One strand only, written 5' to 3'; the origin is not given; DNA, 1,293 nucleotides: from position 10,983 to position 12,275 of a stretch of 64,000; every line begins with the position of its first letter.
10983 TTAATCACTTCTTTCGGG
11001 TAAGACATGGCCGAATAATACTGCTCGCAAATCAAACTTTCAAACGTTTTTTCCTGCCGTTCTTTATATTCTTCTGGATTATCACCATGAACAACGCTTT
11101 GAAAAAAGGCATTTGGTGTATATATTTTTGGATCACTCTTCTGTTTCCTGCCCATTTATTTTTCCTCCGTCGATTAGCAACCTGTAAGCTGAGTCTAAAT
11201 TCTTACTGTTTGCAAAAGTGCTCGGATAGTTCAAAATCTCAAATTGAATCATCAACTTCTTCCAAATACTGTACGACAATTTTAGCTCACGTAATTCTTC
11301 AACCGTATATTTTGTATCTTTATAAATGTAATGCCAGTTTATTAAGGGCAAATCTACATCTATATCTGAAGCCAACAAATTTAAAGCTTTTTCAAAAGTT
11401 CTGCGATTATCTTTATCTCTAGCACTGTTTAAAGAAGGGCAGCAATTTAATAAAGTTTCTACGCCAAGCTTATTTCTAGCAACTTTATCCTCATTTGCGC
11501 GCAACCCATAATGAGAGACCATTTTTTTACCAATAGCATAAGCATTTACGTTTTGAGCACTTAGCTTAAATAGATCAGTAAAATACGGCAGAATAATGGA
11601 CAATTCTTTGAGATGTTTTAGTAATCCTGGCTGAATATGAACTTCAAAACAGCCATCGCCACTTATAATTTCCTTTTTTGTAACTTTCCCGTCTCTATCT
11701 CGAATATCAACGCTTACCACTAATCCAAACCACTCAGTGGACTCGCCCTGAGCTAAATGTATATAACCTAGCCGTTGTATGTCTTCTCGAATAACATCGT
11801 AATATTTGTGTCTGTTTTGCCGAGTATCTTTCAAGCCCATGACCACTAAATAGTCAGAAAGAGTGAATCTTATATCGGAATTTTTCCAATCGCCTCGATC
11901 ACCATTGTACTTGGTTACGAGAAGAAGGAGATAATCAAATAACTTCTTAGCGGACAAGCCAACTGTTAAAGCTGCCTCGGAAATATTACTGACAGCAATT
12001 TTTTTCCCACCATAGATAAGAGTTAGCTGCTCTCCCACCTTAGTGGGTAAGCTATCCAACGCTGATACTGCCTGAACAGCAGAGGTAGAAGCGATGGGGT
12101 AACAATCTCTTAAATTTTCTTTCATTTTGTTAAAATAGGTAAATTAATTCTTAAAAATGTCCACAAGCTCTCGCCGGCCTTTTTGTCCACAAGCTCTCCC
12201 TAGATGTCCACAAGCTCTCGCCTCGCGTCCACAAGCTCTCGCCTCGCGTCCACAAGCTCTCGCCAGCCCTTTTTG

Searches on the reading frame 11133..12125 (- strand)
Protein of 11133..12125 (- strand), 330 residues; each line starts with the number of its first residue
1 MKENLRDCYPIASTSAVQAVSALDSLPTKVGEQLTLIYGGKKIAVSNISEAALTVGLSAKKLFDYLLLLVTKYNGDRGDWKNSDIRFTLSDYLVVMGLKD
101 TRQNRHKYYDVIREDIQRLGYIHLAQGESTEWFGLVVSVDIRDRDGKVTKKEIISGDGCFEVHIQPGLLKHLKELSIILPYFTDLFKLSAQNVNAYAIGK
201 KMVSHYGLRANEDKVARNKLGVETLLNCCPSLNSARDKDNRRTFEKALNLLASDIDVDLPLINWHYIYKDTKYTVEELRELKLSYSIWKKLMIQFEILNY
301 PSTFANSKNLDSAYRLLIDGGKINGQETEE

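Call 7: search_protein_families(library=pfam, proteins=[window:11133-12125:-], max_evalue=0.01)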
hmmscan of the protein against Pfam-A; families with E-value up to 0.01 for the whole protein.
window:11133-12125:- (330 aa): 1 family
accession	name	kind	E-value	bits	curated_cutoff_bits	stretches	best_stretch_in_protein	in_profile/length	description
PF01051.27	Rep3_N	-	0.00012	23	22.4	1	48-175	8-113/141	Initiator Replication protein, WH1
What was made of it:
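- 11133..12125 (-): rep: winged-helix (WH1-WH2) Rep_3/pi-like replication initiator, 330 aa. Pfam Rep3_N at 1.2e-4, 23.0 bits against a cut-off of 22.4 (call 7).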

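Call 8: search_protein_families(library=phrogs, proteins=[window:11133-12125:-], max_evalue=0.001)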
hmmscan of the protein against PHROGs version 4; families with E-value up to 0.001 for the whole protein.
window:11133-12125:- (330 aa): 0 families

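Call 10: search_dna_similar(query=window:11133-12125:-, collection=phages, mode=protein, max_rows=30, max_evalue=0.001)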
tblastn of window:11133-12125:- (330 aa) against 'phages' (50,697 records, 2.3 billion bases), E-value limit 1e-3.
No match.

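Call 15: find_homologous_proteins(query=window:11133-12125:-)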
Query window:11133-12125:- (330 aa): 1 proteins with E <= 0.001 among 3455 candidates.
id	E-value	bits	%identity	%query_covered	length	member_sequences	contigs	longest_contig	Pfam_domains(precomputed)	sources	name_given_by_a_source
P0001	4.1e-217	737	100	100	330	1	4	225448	-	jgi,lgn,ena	-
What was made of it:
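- Tried and rejected: The word-indexed protein search found only the protein itself (call 15).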

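Call 17: search_solved_structures(query=window:11133-12125:-, max_evalue=10, show_alignments=2)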
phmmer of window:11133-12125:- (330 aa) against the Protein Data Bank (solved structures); distinct sequences matched with E-value up to 10: 1.
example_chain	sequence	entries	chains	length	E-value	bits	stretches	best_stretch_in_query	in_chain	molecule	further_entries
3d2l_A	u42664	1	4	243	0.079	15.2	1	272-323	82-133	SAM-dependent methyltransferase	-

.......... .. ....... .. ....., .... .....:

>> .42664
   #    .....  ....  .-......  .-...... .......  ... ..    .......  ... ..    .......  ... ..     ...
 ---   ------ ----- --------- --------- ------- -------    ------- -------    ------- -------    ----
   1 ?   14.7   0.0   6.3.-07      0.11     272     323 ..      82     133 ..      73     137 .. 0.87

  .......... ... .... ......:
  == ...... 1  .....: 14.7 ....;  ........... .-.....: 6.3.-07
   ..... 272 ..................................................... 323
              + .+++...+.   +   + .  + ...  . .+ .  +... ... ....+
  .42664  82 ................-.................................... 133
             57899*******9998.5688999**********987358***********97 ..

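Call 21: find_encoding_contigs(protein=window:11133-12125:-, flank=10000, max_places=6)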
Protein window:11133-12125:- (330 aa): 9 contigs read that carry it; 5 places shown.
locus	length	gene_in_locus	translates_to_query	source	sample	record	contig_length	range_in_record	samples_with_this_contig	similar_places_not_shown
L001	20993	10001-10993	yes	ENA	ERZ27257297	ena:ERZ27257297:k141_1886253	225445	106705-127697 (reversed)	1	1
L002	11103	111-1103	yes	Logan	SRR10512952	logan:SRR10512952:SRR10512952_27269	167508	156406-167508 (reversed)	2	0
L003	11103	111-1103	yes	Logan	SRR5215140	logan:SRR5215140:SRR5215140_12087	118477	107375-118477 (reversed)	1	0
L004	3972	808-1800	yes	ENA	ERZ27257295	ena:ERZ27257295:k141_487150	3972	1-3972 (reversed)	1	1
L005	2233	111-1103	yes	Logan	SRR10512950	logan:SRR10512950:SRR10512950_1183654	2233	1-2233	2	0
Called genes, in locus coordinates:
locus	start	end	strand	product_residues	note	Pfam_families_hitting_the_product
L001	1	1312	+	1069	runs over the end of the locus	PF03167:UDG, PF00476:DNA_pol_A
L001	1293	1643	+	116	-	-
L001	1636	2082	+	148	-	-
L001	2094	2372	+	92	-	-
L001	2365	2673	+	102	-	-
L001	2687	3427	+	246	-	-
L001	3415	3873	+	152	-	PF11672:DUF3268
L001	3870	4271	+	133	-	-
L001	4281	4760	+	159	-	-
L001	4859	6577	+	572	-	-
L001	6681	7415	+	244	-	-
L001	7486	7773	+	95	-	-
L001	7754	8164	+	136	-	-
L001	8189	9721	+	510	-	-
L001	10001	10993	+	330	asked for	-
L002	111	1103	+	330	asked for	-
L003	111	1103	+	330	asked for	-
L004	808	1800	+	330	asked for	-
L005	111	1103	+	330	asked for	-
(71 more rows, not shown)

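Call 25: predict_structure(protein=window:11133-12125:-)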
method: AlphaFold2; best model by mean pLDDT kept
length: 330 residues; sequences in the alignment: 1
mean_pLDDT: 35.7   pTM: 0.24
mean pLDDT of the five models: 35.7, 34.9, 32.8, 32.6, 32.4
residues with pLDDT >= 90: 0; 70-90: 0; 50-70: 27; < 50: 303
segments of 3 or more residues with pLDDT < 50: 1-237, 250-276, 296-330
pLDDT, mean of each block of 10 residues (from residue 1): 24 29 34 38 46 45 40 31 27 29 31 29 24 33 37 32 27 28 27 30 28 35 38 41 51 42 37 49 55 47 37 40 36
secondary structure, 60 per line:
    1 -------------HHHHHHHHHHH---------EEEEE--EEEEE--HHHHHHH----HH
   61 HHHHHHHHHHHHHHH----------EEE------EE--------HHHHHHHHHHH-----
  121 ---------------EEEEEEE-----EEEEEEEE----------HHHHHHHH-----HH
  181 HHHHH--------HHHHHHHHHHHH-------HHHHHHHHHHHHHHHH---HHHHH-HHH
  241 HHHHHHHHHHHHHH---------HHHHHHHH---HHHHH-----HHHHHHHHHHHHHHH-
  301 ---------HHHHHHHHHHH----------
elements in order: H14-24 E34-38 E41-45 H48-54 H59-75 E86-88 H105-115 E136-142 E148-155 H166-173 H179-185 H194-205 H213-228 H232-236 H238-254 H264-271 H275-279 H285-299 H310-320
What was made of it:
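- Tried and rejected: The single-sequence AF2 model was useless (pLDDT 36, call 25).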

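Call 26: search_protein_representatives(protein=window:11133-12125:-)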
Query: 330 residues. Proteins with E-value up to 0.001 (for the whole library): 282; up to 1e-10: 36; up to 1e-30: 14. The best 150 are listed.
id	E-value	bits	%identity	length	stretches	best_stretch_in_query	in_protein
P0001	1.3e-217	737.3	100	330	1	1-330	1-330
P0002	1.7e-81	290.1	43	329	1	6-322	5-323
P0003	1.9e-79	283.3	47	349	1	4-318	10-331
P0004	1.9e-75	270.2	42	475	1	5-319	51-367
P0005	8.0e-66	238.6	40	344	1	2-316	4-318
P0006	9.0e-61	222.0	40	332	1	4-302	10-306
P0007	1.6e-58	214.6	41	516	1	10-319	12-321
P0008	1.2e-51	192.0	36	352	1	9-316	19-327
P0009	1.4e-50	188.5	38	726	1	3-320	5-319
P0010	4.2e-50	187.0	37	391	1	7-306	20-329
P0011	2.7e-49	184.3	38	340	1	8-306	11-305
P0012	7.3e-38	146.8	35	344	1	12-298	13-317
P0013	8.5e-32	126.8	38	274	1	109-313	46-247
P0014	2.9e-31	125.1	37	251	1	96-301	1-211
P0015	1.6e-30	122.6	37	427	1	7-257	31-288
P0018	9.4e-23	97.1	30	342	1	5-281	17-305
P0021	3.2e-15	72.3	28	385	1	38-307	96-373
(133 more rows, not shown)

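Call 28: search_protein_families(library=pfam, alignment_id=A2, max_evalue=0.01)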
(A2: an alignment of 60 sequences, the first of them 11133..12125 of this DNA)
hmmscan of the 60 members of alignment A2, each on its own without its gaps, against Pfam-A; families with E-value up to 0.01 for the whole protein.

A. member 1, window:11133-12125:- (330 aa): 1 family
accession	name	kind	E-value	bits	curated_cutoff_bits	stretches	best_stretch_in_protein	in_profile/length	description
PF01051.27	Rep3_N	-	0.00012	23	22.4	1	48-175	8-113/141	Initiator Replication protein, WH1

B. families by the number of members that match (of 60 scanned): 5 families
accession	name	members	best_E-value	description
PF01051.27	Rep3_N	21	4.8e-09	Initiator Replication protein, WH1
PF05848.17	CtsR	1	0.0034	CtsR N-terminal HTH domain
PF05029.18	TIMELESS_C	1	0.0051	Timeless PAB domain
PF24693.1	DUF7660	1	0.0063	Family of unknown function (DUF7660)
PF05228.19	CHASE4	1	0.0096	CHASE4 domain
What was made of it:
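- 11133..12125 (-): 21 of 60 family members hit Rep3_N, best 4.8e-9 (call 28).
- On Rep_3 / pi-RepE-RepA iteron-binding initiators (Pfam PF01051 Rep3_N): This is marginal for this protein, but 21 of 60 homologues also match, best 4.8e-9 (call 28).
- Pfam Rep3_N hit (call 7), also found in 21 of 60 family members (call 28).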

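Call 29: search_solved_structures(query=A2, max_evalue=1, show_alignments=1)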
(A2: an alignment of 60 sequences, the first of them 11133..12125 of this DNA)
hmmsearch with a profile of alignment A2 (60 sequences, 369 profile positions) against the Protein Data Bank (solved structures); distinct sequences matched with E-value up to 1: 1.
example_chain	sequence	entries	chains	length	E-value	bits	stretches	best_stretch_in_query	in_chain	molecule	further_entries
9ygm_Lg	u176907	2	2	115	0.89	11.7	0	202-232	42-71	60S ribosomal protein eL33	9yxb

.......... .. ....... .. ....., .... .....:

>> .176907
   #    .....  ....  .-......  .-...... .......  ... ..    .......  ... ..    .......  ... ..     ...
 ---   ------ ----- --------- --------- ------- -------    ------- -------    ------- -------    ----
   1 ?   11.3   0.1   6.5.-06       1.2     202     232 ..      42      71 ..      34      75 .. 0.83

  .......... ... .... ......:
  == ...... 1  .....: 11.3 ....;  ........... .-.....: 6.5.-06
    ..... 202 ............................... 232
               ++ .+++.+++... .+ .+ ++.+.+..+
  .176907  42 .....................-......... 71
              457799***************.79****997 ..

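Call 33: find_related_loci(query=A3, collection=viral_contigs, flank=6000)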
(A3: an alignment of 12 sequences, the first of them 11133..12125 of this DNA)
Query A3 (330 aa) in viral_contigs; peptide patterns used: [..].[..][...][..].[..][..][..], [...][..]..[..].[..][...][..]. (x = any residue, [..] = any of these).
46 stretches matched a pattern, but none encodes a relative of the query by tblastn (E <= 1e-3).

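Call 35: find_encoding_contigs(protein=P0002, flank=6000, max_places=3)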
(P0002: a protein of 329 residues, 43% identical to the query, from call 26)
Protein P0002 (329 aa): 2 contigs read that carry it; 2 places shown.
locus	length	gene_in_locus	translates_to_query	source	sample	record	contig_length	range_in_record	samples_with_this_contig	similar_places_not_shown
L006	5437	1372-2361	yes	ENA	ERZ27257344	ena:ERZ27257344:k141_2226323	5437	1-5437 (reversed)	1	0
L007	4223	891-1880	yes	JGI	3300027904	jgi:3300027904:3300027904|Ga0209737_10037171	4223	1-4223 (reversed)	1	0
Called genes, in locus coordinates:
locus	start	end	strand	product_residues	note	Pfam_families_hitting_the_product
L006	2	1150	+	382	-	?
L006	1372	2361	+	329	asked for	-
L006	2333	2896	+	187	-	-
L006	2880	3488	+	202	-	-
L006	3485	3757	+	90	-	-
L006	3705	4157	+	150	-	-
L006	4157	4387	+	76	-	-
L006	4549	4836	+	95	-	-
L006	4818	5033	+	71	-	-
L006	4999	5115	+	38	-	-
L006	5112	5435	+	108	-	?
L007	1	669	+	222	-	?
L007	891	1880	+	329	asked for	-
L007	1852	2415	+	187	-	-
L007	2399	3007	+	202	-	-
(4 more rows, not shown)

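Call 36: find_encoding_contigs(protein=P0003, flank=6000, max_places=3)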
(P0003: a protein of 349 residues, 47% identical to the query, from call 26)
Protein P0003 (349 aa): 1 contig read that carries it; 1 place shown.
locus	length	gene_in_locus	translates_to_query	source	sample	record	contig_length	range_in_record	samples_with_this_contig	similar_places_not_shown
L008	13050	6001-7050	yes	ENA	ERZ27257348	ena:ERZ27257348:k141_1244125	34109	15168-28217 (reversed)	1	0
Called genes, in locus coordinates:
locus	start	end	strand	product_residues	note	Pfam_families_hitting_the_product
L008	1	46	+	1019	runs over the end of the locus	PF03167:UDG (weak), PF00476:DNA_pol_A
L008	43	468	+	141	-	-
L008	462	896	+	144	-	-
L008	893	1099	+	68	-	-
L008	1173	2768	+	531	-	-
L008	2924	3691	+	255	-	-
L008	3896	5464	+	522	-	-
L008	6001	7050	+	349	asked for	-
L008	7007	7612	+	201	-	-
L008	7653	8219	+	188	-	-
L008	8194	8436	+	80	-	-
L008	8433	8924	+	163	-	-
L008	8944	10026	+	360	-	PF00004:AAA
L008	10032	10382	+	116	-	-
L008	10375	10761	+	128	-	-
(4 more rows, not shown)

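Call 41: search_dna_similar(query=window:11133-12125:-, collection=plasmids, mode=protein, max_evalue=0.01, max_rows=20)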
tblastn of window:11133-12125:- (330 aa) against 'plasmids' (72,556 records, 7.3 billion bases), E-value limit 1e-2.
Records with a match: 3; places in all: 3; records where one place covers at least 80% of the query: 2.
Best place of each record, by identity: <60% 3.
By first word of the organism name: Deltaproteobacteria 2; Streptococcus 1.
By predicted mobility (MOB-suite, as given by PLSDB): non-mobilizable 3.
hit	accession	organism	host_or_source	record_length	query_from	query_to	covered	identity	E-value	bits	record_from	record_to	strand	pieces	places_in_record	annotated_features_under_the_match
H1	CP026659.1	Deltaproteobacteria bacterium Smac51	cockroach,pure culture,hindgut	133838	35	301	81%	26.3%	2e-13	79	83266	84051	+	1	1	hypothetical protein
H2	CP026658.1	Deltaproteobacteria bacterium Smac51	cockroach,pure culture,hindgut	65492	53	319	81%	24.8%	4e-7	59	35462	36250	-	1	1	hypothetical protein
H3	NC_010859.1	Streptococcus thermophilus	-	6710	54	301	75%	24.8%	3e-6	57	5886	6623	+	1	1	RepB family plasmid replication initiator protein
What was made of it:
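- Closest known: Class-A theta replicons of lactic acid bacteria. Same: The pSMQ-316 RepB-family initiator is a detectable homologue (25% identity, E 3e-6, call 41).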

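Call 42: predict_structure(alignment_id=A2)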
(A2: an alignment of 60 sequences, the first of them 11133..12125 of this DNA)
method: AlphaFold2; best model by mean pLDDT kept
length: 330 residues; sequences in the alignment: 60
mean_pLDDT: 91.6   pTM: 0.91
mean pLDDT of the five models: 91.6, 91.3, 91.3, 91.1, 90.1
residues with pLDDT >= 90: 268; 70-90: 41; 50-70: 11; < 50: 10
segments of 3 or more residues with pLDDT < 50: 321-330
pLDDT, mean of each block of 10 residues (from residue 1): 84 97 94 93 95 94 98 91 96 95 97 97 96 97 84 93 97 95 90 95 95 92 94 87 96 82 97 98 97 97 92 70 45
secondary structure, 60 per line:
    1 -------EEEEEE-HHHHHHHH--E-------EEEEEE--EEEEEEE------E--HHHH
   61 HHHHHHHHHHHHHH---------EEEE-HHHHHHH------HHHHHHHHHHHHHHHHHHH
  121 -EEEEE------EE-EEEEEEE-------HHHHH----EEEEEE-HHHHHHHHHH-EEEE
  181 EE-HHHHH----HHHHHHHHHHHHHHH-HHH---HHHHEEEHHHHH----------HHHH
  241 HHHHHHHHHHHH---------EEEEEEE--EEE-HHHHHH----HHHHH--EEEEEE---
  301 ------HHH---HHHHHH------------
elements in order: E8-13 H15-22 E33-38 E41-47 H57-74 E84-87 H89-95 H102-120 E122-126 E136-142 H150-154 E159-164 H166-175 E177-182 H184-188 H193-207 H215-218 E219-221 H222-226 H237-252 E262-268 E271-273 H275-280 H285-289 E292-297 H313-318
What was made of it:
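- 11133..12125 (-): AF2 model pLDDT 91.6 (call 42).
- On Rep_3 / pi-RepE-RepA iteron-binding initiators (Pfam PF01051 Rep3_N): AF2 model pLDDT 91.6, pTM 0.91 (call 42).
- High-confidence model, pLDDT 91.6 (call 42).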

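Call 44: get_annotated_region(hit=H3, flank=1500)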
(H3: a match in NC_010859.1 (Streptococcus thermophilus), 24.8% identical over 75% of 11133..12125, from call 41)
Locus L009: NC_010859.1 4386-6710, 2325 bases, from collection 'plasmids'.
description: Streptococcus thermophilus plasmid pSMQ-316, complete sequence
organism: Streptococcus thermophilus (NCBI taxid 1308)
taxonomy: Bacteria; Bacillota; Bacilli; Lactobacillales; Streptococcaceae; Streptococcus; Streptococcus thermophilus
host: -; source: -; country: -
typing (MOB-suite, as given by PLSDB): non-mobilizable
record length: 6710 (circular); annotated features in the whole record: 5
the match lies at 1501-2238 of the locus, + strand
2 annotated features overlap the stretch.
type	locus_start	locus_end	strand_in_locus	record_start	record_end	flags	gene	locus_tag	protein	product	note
CDS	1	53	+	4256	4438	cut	-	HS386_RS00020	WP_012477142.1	helix-turn-helix domain-containing protein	-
CDS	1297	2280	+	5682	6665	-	-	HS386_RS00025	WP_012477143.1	RepB family plasmid replication initiator protein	GO:0006270 - DNA replication initiation [Evidence IEA]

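Call 45: fold_search(model_id=the predicted structure, library=pdb)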
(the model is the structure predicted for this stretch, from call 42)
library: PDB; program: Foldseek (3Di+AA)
matches with E <= 10: 159; with E <= 0.001: 4
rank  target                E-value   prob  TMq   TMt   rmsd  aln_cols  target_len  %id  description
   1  5tbf_A                4.5e-06  1.00  0.46  0.53   7.9       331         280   12  Crystal structure of SeMet derivatives of domain2 and domain 3 of RctB (released 2017-04-12)
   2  5tbf_B                5.0e-06  1.00  0.48  0.56   7.7       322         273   13  Crystal structure of SeMet derivatives of domain2 and domain 3 of RctB (released 2017-04-12)
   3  5ubf_A                1.3e-05  1.00  0.39  0.45   8.4       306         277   13  Crystal structure of the RctB domains 2-3, RctB-155-483 (released 2017-01-11)
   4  9yzf_C                1.3e-04  1.00  0.47  0.67   5.6       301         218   11  Isoreticular co-crystal 1 with asymmetrical expanded duplex (31mer) containing insert sequence AATTAGGCCG (released 2026-02-18)
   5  1qay_B                4.5e-02  0.04  0.12  0.09  21.9       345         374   10  TERNARY COMPLEX OF PSEUDOMONAS MEVALONII HMG-COA REDUCTASE WITH MEVALONATE AND NAD+ (released 1999-06-18)
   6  1qax_B                4.8e-01  0.02  0.09  0.09  21.6       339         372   10  TERNARY COMPLEX OF PSEUDOMONAS MEVALONII HMG-COA REDUCTASE WITH HMG-COA AND NAD+ (released 1999-06-18)
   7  4kn5_B                6.7e-01  0.05  0.06  0.09  13.0        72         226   18  Crystal structure of a putative methylthioadenosine nucleosidase from Weissella paramesenteroides ATCC 33313 (Target N (released 2013-05-29)
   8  7fjj_A                8.4e-01  0.02  0.11  0.04  21.3       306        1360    7  human Pol III pre-termination complex (released 2021-10-27)
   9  1jys_A                8.9e-01  0.06  0.07  0.08  12.5        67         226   24  Crystal Structure of E. coli MTA/AdoHcy Nucleosidase (released 2002-10-01)
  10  6pbz_A                9.4e-01  0.02  0.12  0.09  18.1       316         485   10  Crystal structure of Escherichia coli GppA (released 2019-11-20)
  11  7n7s_A                1.1e+00  0.01  0.13  0.11  23.9       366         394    9  Crystal Structure of Hydroxymethylglutaryl-CoA reductase from Elizabethkingia anophelis NUHP1 (released 2021-06-23)
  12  1nc1_B                1.2e+00  0.05  0.08  0.10   9.6        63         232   17  Crystal structure of E. coli MTA/AdoHcy nucleosidase complexed with 5'-methylthiotubercidin (MTH) (released 2003-11-25)
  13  1nc3_A                1.3e+00  0.04  0.08  0.10   9.6        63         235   17  Crystal structure of E. coli MTA/AdoHcy nucleosidase complexed with formycin A (FMA) (released 2003-03-25)
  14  7z1l_A                1.3e+00  0.01  0.08  0.03  21.2       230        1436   10  Structure of yeast RNA Polymerase III Pre-Termination Complex (PTC) (released 2022-08-31)
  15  4kn5_A                1.5e+00  0.03  0.06  0.09  13.0        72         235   19  Crystal structure of a putative methylthioadenosine nucleosidase from Weissella paramesenteroides ATCC 33313 (Target N (released 2013-05-29)
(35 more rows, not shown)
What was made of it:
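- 11133..12125 (-): Foldseek: RctB and a RepE co-crystal (call 45).
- Closest known: Vibrio cholerae chromosome 2 RctB / ori2. Same: RctB domains 2-3 are the top Foldseek matches (E 4.5e-6, call 45).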

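Call 47: find_encoding_contigs(protein=P0005, flank=6000, max_places=2)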
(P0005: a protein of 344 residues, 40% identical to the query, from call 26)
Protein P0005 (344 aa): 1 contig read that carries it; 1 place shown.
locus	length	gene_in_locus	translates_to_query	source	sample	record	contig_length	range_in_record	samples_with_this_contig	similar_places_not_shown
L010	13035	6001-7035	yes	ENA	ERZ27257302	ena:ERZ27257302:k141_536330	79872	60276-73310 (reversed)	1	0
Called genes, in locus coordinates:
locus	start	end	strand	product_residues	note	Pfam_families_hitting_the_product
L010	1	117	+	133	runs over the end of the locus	-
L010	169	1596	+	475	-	PF21189:PHA02142, PF09414:RNA_ligase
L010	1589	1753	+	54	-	-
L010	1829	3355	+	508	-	-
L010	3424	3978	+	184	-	-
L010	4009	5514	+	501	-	PF13481:AAA_25 (faint)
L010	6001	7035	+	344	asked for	-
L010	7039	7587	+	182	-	-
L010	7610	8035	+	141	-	PF14354:Lar_restr_allev (weak)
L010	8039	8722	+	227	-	PF14423:Imm5 (weak), PF21805:Imm5_like (weak)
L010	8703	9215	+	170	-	PF11195:Tad2-like (faint)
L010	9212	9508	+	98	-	-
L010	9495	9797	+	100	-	-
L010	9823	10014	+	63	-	-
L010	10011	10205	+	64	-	-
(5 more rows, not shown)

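Call 48: find_encoding_contigs(protein=P0008, flank=6000, max_places=2)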
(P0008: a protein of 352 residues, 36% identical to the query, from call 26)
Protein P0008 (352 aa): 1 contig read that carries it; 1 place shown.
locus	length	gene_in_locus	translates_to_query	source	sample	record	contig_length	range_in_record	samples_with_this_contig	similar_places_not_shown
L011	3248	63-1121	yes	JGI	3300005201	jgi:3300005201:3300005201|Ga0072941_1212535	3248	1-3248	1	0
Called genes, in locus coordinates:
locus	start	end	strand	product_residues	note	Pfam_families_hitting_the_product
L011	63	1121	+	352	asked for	-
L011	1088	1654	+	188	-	-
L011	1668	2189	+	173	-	-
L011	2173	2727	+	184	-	-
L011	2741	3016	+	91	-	-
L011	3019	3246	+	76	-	?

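Call 53: find_encoding_contigs(protein=P0004, flank=6000, max_places=2)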
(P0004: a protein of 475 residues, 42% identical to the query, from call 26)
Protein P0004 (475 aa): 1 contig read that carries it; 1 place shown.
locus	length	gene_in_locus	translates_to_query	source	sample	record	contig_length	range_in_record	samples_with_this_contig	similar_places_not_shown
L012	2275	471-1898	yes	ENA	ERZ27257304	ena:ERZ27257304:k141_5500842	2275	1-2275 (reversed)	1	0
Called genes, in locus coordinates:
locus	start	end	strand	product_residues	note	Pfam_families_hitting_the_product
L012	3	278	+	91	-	?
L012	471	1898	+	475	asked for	-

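Call 54: find_encoding_contigs(protein=P0006, flank=6000, max_places=2)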
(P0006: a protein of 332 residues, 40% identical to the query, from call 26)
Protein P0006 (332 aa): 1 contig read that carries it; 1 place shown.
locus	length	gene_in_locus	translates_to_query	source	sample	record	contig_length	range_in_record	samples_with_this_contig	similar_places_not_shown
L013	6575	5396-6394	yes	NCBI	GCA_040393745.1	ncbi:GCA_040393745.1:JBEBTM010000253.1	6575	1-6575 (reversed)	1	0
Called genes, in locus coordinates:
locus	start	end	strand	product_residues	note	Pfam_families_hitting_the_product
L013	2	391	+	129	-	?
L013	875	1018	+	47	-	-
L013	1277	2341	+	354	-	-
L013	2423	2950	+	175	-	-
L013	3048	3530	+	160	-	-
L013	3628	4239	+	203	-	-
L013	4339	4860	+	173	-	-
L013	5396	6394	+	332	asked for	-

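Call 55: find_encoding_contigs(protein=P0010, flank=6000, max_places=2)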
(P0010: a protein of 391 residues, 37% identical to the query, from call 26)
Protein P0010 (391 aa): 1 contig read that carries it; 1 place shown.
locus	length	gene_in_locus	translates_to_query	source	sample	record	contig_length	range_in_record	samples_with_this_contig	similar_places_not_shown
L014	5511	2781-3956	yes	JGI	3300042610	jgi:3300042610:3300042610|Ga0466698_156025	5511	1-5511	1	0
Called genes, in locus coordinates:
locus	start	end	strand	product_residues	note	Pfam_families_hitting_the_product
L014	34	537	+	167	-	-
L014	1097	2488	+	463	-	PF03796:DnaB_C (weak), PF13481:AAA_25 (weak)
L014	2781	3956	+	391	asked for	-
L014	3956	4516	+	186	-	-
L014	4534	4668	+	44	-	-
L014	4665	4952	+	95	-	-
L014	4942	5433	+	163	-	-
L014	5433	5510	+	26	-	?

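Call 56: find_encoding_contigs(protein=P0012, flank=6000, max_places=2)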
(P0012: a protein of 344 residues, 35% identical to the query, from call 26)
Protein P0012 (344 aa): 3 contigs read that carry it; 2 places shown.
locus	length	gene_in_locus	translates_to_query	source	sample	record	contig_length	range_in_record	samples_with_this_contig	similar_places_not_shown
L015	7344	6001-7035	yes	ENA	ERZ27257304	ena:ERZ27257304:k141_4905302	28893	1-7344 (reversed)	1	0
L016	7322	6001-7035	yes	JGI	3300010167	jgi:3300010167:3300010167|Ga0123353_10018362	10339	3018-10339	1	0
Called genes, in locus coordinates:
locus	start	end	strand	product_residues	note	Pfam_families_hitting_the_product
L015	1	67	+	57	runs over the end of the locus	-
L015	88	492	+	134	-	PF14354:Lar_restr_allev (weak)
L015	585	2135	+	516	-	-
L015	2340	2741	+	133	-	-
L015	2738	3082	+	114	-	-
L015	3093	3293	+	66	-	-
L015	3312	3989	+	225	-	-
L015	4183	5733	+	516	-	PF03796:DnaB_C (faint), PF13481:AAA_25 (weak)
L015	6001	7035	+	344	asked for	-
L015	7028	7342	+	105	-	?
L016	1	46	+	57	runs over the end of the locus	-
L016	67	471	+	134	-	PF14354:Lar_restr_allev (weak)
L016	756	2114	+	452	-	-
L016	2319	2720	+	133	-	-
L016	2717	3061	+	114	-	-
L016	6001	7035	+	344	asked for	-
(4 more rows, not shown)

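Call 61: find_related_loci(query=A3, collection=genome_contigs, flank=3000)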
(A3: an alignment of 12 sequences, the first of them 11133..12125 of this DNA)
Query A3 (330 aa) in genome_contigs; peptide patterns used: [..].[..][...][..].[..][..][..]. (x = any residue, [..] = any of these).
41 stretches matched a pattern; 1 encode a relative of the query (tblastn E <= 1e-3); 1 distinct loci.
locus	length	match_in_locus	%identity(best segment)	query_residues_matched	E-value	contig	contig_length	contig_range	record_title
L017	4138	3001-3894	39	9-308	1e-68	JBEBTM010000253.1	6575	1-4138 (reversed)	MAG: Thermogutta terrifontis isolate T2.bin.181 NODE_42701_length_6575_cov_4.079601, whole genome shotgun sequence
